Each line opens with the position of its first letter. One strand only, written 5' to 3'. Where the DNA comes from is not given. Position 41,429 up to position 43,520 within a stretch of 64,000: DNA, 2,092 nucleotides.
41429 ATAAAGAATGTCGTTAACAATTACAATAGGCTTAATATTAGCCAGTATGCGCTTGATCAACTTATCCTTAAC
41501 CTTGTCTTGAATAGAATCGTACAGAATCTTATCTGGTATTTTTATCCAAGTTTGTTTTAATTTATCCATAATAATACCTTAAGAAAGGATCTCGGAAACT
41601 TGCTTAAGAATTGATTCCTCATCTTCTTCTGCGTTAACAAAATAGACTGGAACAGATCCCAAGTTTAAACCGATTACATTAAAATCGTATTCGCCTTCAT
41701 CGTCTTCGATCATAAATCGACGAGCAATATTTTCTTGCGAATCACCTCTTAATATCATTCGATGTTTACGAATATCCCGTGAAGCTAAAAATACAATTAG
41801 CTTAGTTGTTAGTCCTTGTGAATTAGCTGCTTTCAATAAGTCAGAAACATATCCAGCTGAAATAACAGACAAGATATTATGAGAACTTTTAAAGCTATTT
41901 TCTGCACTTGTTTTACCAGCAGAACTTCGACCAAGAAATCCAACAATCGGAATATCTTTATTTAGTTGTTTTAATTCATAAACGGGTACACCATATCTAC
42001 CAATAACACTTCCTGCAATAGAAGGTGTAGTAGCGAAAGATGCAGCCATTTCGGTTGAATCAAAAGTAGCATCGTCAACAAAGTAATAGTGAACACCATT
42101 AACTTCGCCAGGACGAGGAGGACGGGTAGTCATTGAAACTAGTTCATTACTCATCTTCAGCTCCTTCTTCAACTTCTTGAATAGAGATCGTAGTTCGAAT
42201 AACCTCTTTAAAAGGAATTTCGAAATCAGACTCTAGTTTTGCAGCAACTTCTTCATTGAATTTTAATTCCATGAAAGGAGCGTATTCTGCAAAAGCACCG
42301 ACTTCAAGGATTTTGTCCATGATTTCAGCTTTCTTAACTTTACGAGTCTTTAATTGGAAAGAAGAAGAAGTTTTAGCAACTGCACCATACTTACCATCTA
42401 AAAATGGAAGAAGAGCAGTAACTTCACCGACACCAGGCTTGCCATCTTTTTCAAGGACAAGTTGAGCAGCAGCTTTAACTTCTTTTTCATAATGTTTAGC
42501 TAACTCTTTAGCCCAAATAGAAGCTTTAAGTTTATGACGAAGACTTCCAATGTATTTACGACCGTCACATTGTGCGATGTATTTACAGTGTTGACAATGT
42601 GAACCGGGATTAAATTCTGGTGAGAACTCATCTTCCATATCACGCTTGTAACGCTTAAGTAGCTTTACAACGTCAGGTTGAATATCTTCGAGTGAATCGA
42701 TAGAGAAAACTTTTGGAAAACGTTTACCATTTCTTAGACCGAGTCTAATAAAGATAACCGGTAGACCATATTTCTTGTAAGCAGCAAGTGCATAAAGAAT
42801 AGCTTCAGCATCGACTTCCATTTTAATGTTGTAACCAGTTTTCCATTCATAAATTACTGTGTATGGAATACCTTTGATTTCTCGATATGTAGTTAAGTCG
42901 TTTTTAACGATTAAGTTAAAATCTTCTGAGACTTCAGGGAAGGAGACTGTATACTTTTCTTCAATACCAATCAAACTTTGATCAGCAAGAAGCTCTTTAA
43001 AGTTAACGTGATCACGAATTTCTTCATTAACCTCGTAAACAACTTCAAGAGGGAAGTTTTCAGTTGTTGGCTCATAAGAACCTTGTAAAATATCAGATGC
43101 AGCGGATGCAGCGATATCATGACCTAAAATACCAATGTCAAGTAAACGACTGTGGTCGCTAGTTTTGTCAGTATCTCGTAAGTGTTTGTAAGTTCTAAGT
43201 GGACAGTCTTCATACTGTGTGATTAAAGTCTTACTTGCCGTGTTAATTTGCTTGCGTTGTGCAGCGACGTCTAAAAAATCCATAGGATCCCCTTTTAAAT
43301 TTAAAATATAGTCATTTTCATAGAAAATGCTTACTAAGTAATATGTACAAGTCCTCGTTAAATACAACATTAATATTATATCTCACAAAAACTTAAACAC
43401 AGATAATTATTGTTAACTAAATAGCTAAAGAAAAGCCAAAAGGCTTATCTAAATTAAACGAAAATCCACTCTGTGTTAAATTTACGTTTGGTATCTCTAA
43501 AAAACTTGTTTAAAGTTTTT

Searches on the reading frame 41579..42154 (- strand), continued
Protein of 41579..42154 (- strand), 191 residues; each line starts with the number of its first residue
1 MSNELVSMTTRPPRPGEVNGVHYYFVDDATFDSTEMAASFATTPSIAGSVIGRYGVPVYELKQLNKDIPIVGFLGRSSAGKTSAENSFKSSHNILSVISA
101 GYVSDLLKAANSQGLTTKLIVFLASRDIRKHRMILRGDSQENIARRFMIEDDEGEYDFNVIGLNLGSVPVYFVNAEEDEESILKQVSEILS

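Call 64: find_homologous_proteins(query=A3, max_evalue=1e-8)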
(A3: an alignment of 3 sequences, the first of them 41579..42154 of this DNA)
Query A3 (3 sequences) (191 aa, profile of the alignment): 52 proteins with E <= 1e-8 among 8000 candidates.
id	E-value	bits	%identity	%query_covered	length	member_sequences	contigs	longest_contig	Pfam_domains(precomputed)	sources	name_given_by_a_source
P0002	1.9e-103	362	53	99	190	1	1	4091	PF00625.28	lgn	-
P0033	3.1e-103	361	48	97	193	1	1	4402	PF00625.28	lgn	-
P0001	1.6e-97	343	100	100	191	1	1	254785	PF00625.28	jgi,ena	-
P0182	1.0e-63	232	49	100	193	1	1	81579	PF00625.28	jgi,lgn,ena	-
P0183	6.9e-15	73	28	98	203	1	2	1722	PF13671.13,PF00625.28,PF13238.13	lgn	-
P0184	2.3e-13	68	31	97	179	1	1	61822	PF13671.13,PF00625.28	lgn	-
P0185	3.3e-13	68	31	75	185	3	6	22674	PF13671.13,PF00625.28,PF13238.13,PF01712.26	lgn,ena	-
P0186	1.5e-12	66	29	75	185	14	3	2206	PF13671.13,PF00625.28,PF13238.13,PF01712.26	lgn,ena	-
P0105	1.6e-12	66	56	18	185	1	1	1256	PF13671.13,PF00625.28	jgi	-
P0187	2.4e-12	65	29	75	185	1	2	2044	PF13671.13,PF00625.28,PF13238.13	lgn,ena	-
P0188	6.1e-12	64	41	28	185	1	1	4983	PF13671.13,PF00625.28,PF13238.13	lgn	-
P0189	6.6e-12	64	29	75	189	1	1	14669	PF01121.27,PF13671.13,PF00625.28,PF13238.13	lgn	-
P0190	1.2e-11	63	26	98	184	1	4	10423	PF01926.30,PF13671.13,PF00625.28,PF13238.13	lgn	-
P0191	1.3e-11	63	32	88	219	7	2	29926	PF00625.28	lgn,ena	-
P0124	5.3e-11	61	26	65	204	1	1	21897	PF00625.28,PF13238.13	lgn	-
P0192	7.1e-11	60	27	83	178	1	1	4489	PF00625.28,PF13238.13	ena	-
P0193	1.2e-10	59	28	88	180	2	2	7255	PF00625.28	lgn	-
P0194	1.3e-10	59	43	30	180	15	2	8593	PF00625.28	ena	-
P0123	1.8e-10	59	49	23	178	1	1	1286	PF01926.30,PF13671.13,PF00625.28,PF13238.13,PF01712.26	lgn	-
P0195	2.6e-10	58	30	81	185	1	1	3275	PF00625.28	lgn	-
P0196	2.7e-10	58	30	75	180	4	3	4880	PF00625.28,PF13238.13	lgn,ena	-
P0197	2.9e-10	58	47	31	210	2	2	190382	PF00625.28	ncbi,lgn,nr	ncbi:MAG: guanylate kinase [Deltaproteobacteria bacterium]|nr:guanylate kinase [Deltaproteobacteria 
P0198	3.0e-10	58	32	77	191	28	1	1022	PF00625.28,PF13238.13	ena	-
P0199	3.5e-10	58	49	20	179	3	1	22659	PF00625.28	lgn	-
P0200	6.6e-10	57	29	81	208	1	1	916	PF00625.28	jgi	jgi:guanylate kinase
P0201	7.7e-10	57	35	28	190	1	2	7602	PF13671.13,PF00625.28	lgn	-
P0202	9.7e-10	56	42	31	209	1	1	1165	PF00625.28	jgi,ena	-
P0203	1.2e-9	56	29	84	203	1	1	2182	PF00625.28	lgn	-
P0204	1.3e-9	56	48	25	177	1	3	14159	PF00625.28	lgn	-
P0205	1.5e-9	56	54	26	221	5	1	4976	PF00625.28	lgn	-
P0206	1.7e-9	56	29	87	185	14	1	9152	PF00625.28,PF13238.13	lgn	-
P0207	1.9e-9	55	32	75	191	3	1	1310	PF00625.28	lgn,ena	-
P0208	2.1e-9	55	41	30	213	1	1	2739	PF00625.28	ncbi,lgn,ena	-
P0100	2.4e-9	55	43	36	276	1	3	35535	PF00625.28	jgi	jgi:guanylate kinase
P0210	2.8e-9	55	44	32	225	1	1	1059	PF00625.28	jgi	-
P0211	3.3e-9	55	54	26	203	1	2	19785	PF00625.28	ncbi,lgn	-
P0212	3.3e-9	55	45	32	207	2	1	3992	PF00625.28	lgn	-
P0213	3.8e-9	55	32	77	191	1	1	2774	PF00625.28,PF13238.13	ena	-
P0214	4.2e-9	54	47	20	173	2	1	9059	PF00625.28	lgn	-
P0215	4.4e-9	54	25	81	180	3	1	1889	PF00625.28,PF13238.13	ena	-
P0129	4.4e-9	54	30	78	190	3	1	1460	PF00625.28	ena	-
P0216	4.6e-9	54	38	36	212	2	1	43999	PF00625.28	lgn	-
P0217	4.7e-9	54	26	98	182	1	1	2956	PF13671.13,PF00625.28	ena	-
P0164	4.7e-9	54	63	18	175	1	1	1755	PF00625.28,PF13238.13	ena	-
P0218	5.3e-9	54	49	26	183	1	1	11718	PF00625.28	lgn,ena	-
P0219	5.6e-9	54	54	26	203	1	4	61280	PF00625.28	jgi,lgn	-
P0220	8.6e-9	53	30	82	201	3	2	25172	PF00625.28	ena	-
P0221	8.7e-9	53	41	30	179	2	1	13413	PF00625.28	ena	-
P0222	9.2e-9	53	31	82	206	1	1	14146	PF00625.28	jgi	jgi:guanylate kinase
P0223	9.3e-9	53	30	82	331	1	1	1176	PF00625.28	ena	-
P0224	9.6e-9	53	50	25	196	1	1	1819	PF00625.28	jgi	jgi:guanylate kinase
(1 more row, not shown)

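Call 66: find_encoding_contigs(protein=P0182, flank=10000)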
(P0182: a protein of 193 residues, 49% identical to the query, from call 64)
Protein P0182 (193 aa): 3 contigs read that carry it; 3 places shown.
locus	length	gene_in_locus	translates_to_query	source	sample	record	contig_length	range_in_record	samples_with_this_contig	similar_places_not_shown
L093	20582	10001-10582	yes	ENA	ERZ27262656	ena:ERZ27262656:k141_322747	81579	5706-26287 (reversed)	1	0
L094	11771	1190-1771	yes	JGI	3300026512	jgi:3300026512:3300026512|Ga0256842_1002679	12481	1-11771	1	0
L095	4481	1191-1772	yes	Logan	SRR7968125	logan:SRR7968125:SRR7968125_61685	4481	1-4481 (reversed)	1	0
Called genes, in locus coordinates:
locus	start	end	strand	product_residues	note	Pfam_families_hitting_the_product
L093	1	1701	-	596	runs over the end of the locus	-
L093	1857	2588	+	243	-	-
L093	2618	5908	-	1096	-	PF02811:PHP (weak), PF07733:DNA_pol3_alpha, PF17657:DNA_pol3_finger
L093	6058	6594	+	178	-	-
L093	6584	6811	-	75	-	-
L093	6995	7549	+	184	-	-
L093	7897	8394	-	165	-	-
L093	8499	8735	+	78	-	-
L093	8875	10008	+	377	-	PF12705:PDDEXK_1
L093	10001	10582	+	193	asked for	PF00625:Guanylate_kin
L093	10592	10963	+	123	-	-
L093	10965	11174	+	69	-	-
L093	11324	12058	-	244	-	-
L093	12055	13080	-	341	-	PF25145:NfeD1b_N (weak), PF01343:Peptidase_S49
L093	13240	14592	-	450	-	-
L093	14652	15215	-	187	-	PF13614:AAA_31 (weak)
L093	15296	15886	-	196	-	-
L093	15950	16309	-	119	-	-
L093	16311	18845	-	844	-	PF00521:DNA_topoisoIV, PF03989:DNA_gyraseA_C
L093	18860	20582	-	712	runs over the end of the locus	PF02518:HATPase_c, PF00204:DNA_gyraseB, PF01751:Toprim, PF00986:DNA_gyraseB_C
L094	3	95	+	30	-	?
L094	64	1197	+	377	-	PF12705:PDDEXK_1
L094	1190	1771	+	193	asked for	PF00625:Guanylate_kin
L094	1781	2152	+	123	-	-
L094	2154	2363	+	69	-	-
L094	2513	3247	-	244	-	-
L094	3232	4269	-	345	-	PF25145:NfeD1b_N (weak), PF01343:Peptidase_S49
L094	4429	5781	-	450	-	-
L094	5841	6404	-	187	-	PF13614:AAA_31 (weak)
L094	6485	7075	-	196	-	-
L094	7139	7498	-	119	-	-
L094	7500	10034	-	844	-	PF00521:DNA_topoisoIV, PF03989:DNA_gyraseA_C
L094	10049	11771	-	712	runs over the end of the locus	PF02518:HATPase_c, PF00204:DNA_gyraseB, PF01751:Toprim, PF00986:DNA_gyraseB_C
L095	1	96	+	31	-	?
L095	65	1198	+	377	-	PF12705:PDDEXK_1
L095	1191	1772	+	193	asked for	PF00625:Guanylate_kin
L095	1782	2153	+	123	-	-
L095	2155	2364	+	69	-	-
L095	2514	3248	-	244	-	-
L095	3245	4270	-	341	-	PF25145:NfeD1b_N (weak), PF01343:Peptidase_S49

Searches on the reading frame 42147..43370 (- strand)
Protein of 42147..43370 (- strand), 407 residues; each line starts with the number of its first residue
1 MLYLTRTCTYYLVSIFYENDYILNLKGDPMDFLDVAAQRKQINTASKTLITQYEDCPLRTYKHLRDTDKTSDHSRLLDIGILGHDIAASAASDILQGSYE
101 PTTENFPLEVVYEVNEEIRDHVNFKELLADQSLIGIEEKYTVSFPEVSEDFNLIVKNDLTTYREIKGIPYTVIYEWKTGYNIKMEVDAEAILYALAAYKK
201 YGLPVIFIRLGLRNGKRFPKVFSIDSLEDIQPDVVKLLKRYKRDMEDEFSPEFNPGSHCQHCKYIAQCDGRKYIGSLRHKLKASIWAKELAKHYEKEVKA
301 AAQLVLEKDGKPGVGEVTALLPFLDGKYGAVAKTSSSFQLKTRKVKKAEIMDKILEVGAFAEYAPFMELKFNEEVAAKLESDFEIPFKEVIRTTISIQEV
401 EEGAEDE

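Call 3: search_protein_families(library=pfam, proteins=[window:42147-43370:-], max_evalue=1)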
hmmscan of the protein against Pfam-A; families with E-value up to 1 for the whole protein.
window:42147-43370:- (407 aa): 3 families
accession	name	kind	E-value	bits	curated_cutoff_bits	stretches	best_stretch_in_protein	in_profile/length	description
PF12705.13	PDDEXK_1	-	1.2e-07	32.4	22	1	46-269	3-247/247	PD-(D/E)XK nuclease superfamily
PF10926.14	DUF2800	-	0.029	14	21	1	190-271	153-235/368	Protein of unknown function (DUF2800)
PF25377.1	DUF7886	-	0.11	12.7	27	1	186-209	10-33/144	Domain of unknown function (DUF7886)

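Call 4: search_protein_families(library=phrogs, proteins=[window:42147-43370:-], max_evalue=0.1)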
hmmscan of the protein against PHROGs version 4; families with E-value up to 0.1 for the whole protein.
window:42147-43370:- (407 aa): 2 families
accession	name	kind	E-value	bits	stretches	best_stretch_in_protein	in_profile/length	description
phrog_69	-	DNA, RNA and nucleotide metabolism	4.5e-10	40.1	1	50-273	95-328/501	exonuclease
phrog_1706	-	DNA, RNA and nucleotide metabolism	0.0097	16.4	1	220-283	192-257/293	CRISPR/Cas system associated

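Call 55: search_protein_families(library=ncbifam, proteins=[window:42147-43370:-], max_evalue=0.01)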
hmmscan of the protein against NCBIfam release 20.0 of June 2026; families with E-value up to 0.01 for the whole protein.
window:42147-43370:- (407 aa): 1 family
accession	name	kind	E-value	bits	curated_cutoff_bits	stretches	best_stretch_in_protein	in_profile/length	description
TIGR00372.1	cas4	equivalog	0.0021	17.9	65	1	162-268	77-178/180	CRISPR-associated protein Cas4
